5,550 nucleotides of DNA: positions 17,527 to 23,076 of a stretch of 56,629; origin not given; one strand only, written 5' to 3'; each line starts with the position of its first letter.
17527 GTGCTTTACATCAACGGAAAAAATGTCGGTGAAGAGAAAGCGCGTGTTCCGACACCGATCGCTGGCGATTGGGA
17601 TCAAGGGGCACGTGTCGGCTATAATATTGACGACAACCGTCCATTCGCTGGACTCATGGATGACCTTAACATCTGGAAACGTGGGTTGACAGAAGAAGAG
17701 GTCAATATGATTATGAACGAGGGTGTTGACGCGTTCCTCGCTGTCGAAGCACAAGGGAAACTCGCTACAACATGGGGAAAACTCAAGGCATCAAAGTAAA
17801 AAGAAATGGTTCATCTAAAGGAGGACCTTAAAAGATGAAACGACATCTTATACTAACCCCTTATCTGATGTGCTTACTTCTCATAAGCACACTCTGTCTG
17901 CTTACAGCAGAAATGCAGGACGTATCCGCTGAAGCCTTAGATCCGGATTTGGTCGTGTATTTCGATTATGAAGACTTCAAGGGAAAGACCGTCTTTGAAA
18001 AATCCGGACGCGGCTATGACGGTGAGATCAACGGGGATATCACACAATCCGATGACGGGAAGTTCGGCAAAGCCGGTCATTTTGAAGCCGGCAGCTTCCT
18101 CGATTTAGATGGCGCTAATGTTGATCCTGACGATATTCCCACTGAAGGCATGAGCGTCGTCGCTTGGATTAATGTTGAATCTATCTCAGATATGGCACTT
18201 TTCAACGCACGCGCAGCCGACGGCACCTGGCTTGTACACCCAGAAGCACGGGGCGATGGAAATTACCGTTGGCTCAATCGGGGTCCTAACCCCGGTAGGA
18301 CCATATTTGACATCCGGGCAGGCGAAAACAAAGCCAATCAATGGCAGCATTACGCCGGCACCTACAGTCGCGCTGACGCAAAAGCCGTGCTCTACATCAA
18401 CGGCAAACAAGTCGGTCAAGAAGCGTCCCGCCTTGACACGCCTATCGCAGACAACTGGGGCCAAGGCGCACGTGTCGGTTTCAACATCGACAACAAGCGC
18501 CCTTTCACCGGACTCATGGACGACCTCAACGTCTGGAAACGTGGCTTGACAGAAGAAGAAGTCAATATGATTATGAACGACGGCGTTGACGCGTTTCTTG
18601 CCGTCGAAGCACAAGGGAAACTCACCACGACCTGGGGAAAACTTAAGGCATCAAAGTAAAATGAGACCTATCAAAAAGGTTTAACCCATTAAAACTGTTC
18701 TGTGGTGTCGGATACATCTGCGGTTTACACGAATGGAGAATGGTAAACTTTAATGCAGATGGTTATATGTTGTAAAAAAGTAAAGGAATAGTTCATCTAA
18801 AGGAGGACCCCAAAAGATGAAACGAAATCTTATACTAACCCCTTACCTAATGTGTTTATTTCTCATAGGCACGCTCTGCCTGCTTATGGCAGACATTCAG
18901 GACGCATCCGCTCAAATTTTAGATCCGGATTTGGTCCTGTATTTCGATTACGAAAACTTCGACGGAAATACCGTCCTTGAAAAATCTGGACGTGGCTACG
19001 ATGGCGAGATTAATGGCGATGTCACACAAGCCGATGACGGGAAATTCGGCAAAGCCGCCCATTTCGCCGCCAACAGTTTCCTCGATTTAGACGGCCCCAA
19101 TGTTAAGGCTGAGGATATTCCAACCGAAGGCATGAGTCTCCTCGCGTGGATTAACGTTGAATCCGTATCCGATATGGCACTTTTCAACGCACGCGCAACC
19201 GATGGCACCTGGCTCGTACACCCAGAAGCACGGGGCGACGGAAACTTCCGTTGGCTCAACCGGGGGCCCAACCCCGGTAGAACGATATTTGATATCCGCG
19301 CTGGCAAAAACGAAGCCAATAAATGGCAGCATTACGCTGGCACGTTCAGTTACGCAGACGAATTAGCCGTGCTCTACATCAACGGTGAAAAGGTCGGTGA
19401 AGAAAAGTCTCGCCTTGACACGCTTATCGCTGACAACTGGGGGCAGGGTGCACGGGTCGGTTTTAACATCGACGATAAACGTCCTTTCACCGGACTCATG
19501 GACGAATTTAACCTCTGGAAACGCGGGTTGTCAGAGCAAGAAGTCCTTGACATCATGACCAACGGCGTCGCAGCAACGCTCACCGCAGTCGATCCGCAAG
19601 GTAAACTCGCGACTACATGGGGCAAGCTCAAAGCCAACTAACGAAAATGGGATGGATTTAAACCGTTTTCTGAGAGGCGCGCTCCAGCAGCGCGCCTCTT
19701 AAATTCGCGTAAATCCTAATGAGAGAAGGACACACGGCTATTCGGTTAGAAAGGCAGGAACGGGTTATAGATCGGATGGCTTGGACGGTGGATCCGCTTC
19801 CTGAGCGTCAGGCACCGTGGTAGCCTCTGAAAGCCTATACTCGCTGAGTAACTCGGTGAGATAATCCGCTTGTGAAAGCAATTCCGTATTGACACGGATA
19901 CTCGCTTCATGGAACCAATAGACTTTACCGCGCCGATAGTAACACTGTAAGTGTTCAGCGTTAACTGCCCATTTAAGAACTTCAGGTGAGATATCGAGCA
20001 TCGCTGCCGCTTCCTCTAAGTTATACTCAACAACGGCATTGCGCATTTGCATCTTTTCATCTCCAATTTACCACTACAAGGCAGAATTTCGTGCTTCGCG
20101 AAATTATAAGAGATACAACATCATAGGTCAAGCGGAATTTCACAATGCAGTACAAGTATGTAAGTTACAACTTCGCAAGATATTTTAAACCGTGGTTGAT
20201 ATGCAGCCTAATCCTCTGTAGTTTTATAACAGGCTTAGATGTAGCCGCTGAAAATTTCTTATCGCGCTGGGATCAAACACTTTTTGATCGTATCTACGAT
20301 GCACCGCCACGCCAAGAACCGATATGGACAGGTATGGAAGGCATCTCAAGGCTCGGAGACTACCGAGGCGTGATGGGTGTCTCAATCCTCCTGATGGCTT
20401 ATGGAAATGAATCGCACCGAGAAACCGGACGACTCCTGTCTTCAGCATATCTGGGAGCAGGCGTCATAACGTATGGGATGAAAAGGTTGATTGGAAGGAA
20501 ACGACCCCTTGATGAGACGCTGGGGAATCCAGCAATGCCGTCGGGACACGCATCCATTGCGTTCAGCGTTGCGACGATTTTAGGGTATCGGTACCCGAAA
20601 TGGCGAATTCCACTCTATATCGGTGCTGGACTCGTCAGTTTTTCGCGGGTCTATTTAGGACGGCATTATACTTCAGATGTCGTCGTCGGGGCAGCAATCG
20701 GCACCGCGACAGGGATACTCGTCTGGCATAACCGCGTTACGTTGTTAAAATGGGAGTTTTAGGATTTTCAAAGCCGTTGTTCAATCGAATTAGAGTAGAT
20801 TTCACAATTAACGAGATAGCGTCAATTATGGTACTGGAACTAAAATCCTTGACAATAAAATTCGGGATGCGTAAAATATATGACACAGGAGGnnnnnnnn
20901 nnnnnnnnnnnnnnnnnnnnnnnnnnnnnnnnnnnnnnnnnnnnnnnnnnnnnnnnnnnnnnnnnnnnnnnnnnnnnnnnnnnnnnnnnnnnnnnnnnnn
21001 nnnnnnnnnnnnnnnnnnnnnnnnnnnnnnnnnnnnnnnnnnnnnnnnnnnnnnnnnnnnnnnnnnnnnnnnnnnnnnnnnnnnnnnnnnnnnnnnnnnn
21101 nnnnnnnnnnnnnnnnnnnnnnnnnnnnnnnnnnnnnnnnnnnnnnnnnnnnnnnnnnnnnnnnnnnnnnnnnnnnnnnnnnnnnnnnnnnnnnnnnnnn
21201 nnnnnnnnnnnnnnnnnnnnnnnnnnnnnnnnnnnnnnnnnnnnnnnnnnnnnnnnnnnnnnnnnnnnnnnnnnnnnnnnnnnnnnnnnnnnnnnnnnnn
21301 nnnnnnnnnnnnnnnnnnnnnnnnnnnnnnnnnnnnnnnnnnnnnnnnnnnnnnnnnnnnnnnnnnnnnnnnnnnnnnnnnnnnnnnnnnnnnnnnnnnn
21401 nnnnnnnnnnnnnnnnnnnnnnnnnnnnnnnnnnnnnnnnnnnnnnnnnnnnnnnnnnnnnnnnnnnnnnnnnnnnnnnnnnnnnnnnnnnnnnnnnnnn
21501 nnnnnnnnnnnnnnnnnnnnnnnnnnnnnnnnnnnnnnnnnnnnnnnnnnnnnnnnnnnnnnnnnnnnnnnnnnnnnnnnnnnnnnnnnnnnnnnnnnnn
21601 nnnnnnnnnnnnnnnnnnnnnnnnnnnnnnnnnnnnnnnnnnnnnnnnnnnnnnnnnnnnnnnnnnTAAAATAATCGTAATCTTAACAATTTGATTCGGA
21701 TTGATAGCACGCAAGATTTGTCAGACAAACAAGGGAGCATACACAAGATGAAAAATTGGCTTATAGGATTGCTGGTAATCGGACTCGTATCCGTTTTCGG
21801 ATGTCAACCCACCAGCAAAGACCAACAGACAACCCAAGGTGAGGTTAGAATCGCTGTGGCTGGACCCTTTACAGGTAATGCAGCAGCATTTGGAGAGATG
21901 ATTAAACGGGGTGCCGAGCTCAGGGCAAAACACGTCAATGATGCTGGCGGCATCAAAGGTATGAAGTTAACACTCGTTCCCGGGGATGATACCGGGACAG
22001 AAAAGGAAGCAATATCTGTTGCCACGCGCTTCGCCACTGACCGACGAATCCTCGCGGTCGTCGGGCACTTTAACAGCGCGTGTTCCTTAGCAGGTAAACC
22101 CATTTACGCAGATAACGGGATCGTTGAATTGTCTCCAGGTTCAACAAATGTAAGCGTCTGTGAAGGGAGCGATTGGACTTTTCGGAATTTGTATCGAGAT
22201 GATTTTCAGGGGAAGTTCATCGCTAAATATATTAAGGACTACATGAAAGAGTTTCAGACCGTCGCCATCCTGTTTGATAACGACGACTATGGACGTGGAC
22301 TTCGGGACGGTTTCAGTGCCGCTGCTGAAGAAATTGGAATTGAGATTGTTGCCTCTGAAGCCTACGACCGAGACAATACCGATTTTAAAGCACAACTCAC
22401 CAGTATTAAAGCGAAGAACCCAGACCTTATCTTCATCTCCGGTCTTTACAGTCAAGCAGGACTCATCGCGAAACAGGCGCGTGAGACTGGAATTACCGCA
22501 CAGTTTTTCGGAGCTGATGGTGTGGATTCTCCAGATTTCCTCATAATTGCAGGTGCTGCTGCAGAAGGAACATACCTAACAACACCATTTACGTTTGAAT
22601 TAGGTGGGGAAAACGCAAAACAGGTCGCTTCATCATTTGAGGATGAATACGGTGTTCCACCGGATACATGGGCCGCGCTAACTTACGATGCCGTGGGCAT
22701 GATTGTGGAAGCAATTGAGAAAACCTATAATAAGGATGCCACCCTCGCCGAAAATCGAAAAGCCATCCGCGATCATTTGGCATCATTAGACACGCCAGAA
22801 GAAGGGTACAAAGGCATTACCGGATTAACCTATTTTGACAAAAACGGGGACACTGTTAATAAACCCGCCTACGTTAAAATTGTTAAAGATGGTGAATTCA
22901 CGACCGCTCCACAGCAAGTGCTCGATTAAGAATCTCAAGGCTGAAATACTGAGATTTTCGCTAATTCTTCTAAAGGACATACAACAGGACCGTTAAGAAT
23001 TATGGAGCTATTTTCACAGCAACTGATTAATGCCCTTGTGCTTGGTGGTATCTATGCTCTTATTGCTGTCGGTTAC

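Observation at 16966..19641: Seven signal-peptide proteins share an extreme C-terminal '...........' tail: candidate undescribed sorting or anchoring tag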

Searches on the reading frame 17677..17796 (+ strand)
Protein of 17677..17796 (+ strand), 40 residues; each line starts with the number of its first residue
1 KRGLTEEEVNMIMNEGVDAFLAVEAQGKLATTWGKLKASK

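Call 12: find_homologous_proteins(query=A3, max_evalue=10)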
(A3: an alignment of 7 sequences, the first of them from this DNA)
Query A3 (7 sequences) (40 aa, profile of the alignment): 39 proteins with E <= 10 among 46 candidates.
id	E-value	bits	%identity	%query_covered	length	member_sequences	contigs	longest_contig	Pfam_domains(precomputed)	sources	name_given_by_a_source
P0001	6.2e-19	85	82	98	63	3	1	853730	-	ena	-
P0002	4.4e-18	83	75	100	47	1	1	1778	-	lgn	-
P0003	1.3e-17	81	80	100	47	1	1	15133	-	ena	-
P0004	4.5e-17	79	80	100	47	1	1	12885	-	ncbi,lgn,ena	-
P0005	8.2e-17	78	78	98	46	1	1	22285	-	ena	-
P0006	8.3e-17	78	60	100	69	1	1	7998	PF13385.14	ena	-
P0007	3.1e-15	73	68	98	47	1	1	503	-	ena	-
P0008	4.2e-13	67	53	100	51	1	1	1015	-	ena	-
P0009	1.4e-12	65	56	90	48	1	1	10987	-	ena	-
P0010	1.6e-10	58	46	98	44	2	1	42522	-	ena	-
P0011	2.4e-9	55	47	90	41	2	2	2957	-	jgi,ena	jgi:hypothetical protein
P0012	2.6e-9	54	49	93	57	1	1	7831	-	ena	-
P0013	4.7e-9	54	45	83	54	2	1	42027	-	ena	-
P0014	9.0e-9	53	77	75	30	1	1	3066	-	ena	-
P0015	1.8e-8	52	57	93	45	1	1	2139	-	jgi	-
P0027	2.3e-5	42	57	57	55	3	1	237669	-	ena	-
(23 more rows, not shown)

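Call 49: find_encoding_contigs(protein=P0027, flank=4000, max_places=3)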
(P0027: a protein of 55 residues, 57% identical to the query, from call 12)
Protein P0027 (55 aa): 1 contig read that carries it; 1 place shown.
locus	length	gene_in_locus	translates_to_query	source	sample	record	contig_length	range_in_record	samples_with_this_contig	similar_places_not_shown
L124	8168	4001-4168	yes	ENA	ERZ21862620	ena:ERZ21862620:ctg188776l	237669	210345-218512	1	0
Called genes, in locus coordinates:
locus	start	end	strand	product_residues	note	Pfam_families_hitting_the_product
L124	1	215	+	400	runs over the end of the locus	PF03453:MoeA_N, PF00994:MoCF_biosynth, PF03454:MoeA_C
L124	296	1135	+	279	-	PF04909:Amidohydro_2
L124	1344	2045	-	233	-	PF00581:Rhodanese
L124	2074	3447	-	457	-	PF01554:MatE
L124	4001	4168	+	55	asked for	-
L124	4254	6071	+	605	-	PF00004:AAA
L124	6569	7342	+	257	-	PF01039:Carboxyl_trans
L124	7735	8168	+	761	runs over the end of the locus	PF01751:Toprim, PF01131:Topoisom_bac, PF01396:Zn_ribbon_Top1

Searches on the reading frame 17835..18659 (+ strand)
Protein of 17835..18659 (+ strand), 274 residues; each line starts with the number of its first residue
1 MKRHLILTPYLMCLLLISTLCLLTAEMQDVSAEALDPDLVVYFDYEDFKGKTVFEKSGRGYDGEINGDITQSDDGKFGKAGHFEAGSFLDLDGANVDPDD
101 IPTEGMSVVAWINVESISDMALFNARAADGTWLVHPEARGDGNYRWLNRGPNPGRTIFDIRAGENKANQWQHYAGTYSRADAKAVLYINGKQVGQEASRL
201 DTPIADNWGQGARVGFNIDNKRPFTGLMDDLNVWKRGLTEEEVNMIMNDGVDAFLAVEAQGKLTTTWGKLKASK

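Call 3: search_protein_families(library=pfam, proteins=[window:17835-18659:+], max_evalue=1)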
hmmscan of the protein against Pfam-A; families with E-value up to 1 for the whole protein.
window:17835-18659:+ (274 aa): 3 families
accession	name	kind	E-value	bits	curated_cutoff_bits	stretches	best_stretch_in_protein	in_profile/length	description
PF13385.13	Laminin_G_3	-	2.9e-22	79.9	27.6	1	94-244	7-151/151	Concanavalin A-like lectin/glucanases superfamily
PF00354.24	Pentaxin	-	0.00011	22.4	25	1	164-250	79-170/194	Pentaxin family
PF22820.2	TcaA_3rd_4th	-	0.043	14.2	27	1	182-197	12-27/73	TcaA protein 3rd/4th domain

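Call 4: search_protein_families(library=ncbifam, proteins=[window:17835-18659:+], max_evalue=10)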
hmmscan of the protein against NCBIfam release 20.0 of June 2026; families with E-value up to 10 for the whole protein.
window:17835-18659:+ (274 aa): 2 families
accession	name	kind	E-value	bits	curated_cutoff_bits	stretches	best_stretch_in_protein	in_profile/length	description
NF052521.1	TafC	equivalog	4.9e-06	25.9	410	1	167-248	281-361/373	TafC family fimbrial protein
NF012146.1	blaB-IND-MUS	exception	0.14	11.5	270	1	15-53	9-47/237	BlaB/IND/MUS family subclass B1 metallo-beta-lactamase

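Call 7: find_encoding_contigs(protein=window:17835-18659:+, flank=2000, max_places=4)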
Protein window:17835-18659:+ (274 aa): 21 contigs read that carry it; 4 places shown.
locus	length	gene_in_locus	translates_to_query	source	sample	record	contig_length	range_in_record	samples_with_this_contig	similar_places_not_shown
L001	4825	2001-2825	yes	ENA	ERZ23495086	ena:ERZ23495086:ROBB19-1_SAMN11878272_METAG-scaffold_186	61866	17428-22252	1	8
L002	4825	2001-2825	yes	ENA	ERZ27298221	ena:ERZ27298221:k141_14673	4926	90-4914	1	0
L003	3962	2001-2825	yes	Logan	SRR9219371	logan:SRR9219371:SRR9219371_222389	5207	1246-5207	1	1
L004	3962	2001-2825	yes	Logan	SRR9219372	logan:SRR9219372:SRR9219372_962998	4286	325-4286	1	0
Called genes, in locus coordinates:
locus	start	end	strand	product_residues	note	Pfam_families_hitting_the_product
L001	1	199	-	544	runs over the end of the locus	PF01656:CbiA (weak), PF06418:CTP_synth_N, PF00117:GATase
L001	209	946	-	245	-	PF02348:CTP_transf_3, PF12804:NTP_transf_3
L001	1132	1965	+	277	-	PF13385:Laminin_G_3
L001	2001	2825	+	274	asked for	PF13385:Laminin_G_3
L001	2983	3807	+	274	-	PF13385:Laminin_G_3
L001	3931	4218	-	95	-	-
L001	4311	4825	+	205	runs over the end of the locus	PF14378:PAP2_3 (weak), PF01569:PAP2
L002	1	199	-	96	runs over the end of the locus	?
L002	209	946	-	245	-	PF02348:CTP_transf_3, PF12804:NTP_transf_3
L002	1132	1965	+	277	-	PF13385:Laminin_G_3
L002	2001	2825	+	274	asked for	PF13385:Laminin_G_3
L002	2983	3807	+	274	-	PF13385:Laminin_G_3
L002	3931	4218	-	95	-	-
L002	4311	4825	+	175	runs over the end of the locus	?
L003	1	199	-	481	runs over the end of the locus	?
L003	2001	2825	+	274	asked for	PF13385:Laminin_G_3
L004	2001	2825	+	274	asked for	PF13385:Laminin_G_3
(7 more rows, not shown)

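Call 23: find_homologous_proteins(query=window:17835-18656:+, max_evalue=0.00001)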
Query window:17835-18656:+ (274 aa): 496 proteins with E <= 0.00001 among 1286 candidates; the best 120 are listed.
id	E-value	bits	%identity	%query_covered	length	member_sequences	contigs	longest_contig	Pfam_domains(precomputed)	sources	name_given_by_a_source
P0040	3.3e-184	629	99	100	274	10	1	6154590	PF13385.14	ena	-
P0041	2.0e-178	610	96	100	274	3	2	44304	PF13385.14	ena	-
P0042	1.7e-177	607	96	100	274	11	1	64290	PF13385.14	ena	-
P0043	3.5e-173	593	93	100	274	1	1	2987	PF13385.14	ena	-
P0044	9.6e-168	575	91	100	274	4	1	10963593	PF13385.14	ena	-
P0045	1.2e-167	574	91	100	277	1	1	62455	PF13385.14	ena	-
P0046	4.3e-166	569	90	100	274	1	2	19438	PF13385.14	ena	-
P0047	3.1e-165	566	90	100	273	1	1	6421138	PF13385.14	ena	-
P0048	6.1e-165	565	88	100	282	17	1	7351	PF13385.14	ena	-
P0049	1.8e-164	564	91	100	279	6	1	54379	PF13385.14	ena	-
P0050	2.0e-164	564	88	100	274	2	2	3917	PF13385.14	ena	-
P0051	7.6e-163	559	87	100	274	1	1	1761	PF00354.25,PF13385.14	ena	-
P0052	7.7e-163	559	87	100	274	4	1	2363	PF00354.25,PF13385.14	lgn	-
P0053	1.5e-162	558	87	100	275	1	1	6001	PF00354.25,PF13385.14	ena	-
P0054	1.7e-162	557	87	100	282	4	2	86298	PF13385.14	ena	-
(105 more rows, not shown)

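Call 33: predict_structure(alignment_id=A5)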
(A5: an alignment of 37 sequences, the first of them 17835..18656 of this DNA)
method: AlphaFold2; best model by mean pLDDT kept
length: 274 residues; sequences in the alignment: 37
mean_pLDDT: 82.2   pTM: 0.78
mean pLDDT of the five models: 82.2, 81.9, 81.1, 79.4, 76.0
residues with pLDDT >= 90: 112; 70-90: 115; 50-70: 35; < 50: 12
segments of 3 or more residues with pLDDT < 50: 24-32
pLDDT, mean of each block of 10 residues (from residue 1): 56 72 47 74 91 90 93 91 94 75 88 90 84 74 86 78 91 92 93 91 69 85 92 92 90 81 68 68
secondary structure, 60 per line:
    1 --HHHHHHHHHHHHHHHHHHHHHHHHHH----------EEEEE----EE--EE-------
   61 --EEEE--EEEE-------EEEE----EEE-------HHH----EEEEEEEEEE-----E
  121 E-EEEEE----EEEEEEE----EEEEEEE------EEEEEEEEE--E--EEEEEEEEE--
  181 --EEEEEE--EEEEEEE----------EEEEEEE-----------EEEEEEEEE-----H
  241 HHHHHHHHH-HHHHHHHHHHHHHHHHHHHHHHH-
elements in order: H3-28 E39-43 E63-66 E69-72 E80-83 E88-90 E105-114 E123-127 E132-138 E143-149 E156-164 E170-178 E183-188 E191-197 E208-214 E226-234 H240-249 H251-273

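Call 65: fold_search(model_id=the predicted structure, library=pdb)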
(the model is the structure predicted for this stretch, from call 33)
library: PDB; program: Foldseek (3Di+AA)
matches with E <= 10: 1736; with E <= 0.001: 567
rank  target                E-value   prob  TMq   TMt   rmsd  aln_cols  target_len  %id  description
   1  3pme                  1.7e-10  1.00  0.55  0.38   4.6       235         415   17  Crystal structure of the receptor binding domain of botulinum neurotoxin C/D mosaic serotype (released 2010-12-15)
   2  1ms5_A                1.9e-10  1.00  0.57  0.28   5.2       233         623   12  Triclinic form of Trypanosoma cruzi trans-sialidase, soaked with N-acetylneuraminyl-a-2,3-thio-galactoside (NA-S-Gal) (released 2003-03-25)
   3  3b69                  3.5e-10  1.00  0.56  0.27   5.2       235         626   12  T cruzi Trans-sialidase complex with benzoylated NANA derivative (released 2008-05-13)
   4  4f83                  3.9e-10  1.00  0.54  0.37   5.6       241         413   16  Crystal structure of the receptor binding domain of botulinum neurotoxin mosaic serotype C/D with a tetraethylene glycol (released 2012-06-20)
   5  6hox                  4.1e-10  1.00  0.58  0.39   3.9       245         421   16  Crystal structure of the binding domain of Paraclostridial Mosquitocidal Protein 1 (released 2019-07-10)
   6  1s0i_A                4.3e-10  1.00  0.58  0.28   4.8       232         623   12  Trypanosoma cruzi trans-sialidase in complex with sialyl-lactose (Michaelis complex) (released 2004-05-18)
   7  5hon_A                4.8e-10  1.00  0.59  0.77   3.3       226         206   21  Structure of Domain 4 of AbnA, a GH43 extracellular arabinanase from Geobacillus stearothermophilus, in complex with a (released 2017-02-01)
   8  1ms8_A                4.8e-10  1.00  0.55  0.27   4.2       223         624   13  Triclinic form of Trypanosoma cruzi trans-sialidase, in complex with 3-deoxy-2,3-dehydro-N-acetylneuraminic acid (DANA (released 2003-03-25)
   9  7ce2_A                5.6e-10  1.00  0.57  0.37   5.5       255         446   14  The Crystal structure of TeNT Hc complexed with neutralizing antibody (released 2021-04-07)
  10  3r4s_A                5.6e-10  1.00  0.52  0.35   6.5       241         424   12  Cell entry of botulinum neurotoxin type C is dependent upon interaction with two ganglioside molecules (released 2011-06-08)
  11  3ffz_A                5.6e-10  1.00  0.52  0.13   4.7       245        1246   15  Domain organization in Clostridium butulinum neurotoxin type E is unique: Its implication in faster translocation (released 2008-12-16)
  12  8byp_N                7.4e-10  1.00  0.54  0.15   4.6       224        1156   15  Botulinum neurotoxin serotype X in complex with NTNH/X (released 2023-02-08)
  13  1ms5_B                8.6e-10  1.00  0.56  0.27   4.1       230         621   11  Triclinic form of Trypanosoma cruzi trans-sialidase, soaked with N-acetylneuraminyl-a-2,3-thio-galactoside (NA-S-Gal) (released 2003-03-25)
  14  1ms9_A                8.6e-10  1.00  0.57  0.28   4.2       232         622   13  Triclinic form of Trypanosoma cruzi trans-sialidase, in complex with lactose (released 2003-03-25)
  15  1wcs                  9.1e-10  1.00  0.57  0.28   6.4       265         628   12  A mutant of Trypanosoma rangeli sialidase displaying trans-sialidase activity (released 2004-12-15)
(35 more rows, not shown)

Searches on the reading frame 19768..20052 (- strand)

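Call 36: search_protein_families(library=pfam, proteins=[window:19768-20052:-], max_evalue=0.001)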
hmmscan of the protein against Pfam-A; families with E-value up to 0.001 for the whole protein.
window:19768-20052:- (95 aa): 1 family
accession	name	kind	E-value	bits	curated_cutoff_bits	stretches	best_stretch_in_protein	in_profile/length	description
PF12728.13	HTH_17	-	0.00031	21.4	27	1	10-52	2-43/51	Helix-turn-helix domain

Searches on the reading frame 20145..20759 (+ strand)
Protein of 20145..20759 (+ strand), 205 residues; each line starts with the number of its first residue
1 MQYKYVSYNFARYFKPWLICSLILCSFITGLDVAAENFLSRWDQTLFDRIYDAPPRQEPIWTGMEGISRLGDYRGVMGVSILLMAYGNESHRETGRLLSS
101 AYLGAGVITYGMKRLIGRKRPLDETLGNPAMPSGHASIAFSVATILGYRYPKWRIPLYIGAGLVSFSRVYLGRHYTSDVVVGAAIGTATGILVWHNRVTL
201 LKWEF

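Call 36: search_protein_families(library=pfam, proteins=[window:20145-20759:+], max_evalue=0.001)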
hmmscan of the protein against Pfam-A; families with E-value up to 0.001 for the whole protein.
window:20145-20759:+ (205 aa): 3 families
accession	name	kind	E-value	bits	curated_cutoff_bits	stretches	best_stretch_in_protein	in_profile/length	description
PF01569.27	PAP2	-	2.1e-17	63.5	27.2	1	113-197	20-125/130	PAP2 superfamily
PF14378.12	PAP2_3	-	3.6e-09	37.1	27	1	128-188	124-186/190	PAP2 superfamily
PF14360.12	PAP2_C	-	0.00029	21.8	27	1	131-190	6-69/74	PAP2 superfamily C-terminal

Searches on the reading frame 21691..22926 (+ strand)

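Call 37: search_protein_families(library=pfam, proteins=[window:21691-22926:+], max_evalue=0.001)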
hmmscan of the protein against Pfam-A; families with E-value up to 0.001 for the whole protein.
window:21691-22926:+ (412 aa): 4 families
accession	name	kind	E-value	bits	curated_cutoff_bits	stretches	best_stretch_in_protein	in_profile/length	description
PF13458.12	Peripla_BP_6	-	7.1e-58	197.3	31.7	1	51-400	1-341/343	Periplasmic binding protein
PF01094.35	ANF_receptor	-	8.2e-23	81.4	25.4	1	80-390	11-342/353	Receptor family ligand binding region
PF13433.12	Peripla_BP_5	-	1.7e-10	41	27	1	54-361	3-308/363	Periplasmic binding protein domain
PF13407.12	Peripla_BP_4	-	6e-05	23.2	35.1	1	196-287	8-100/258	Periplasmic binding protein domain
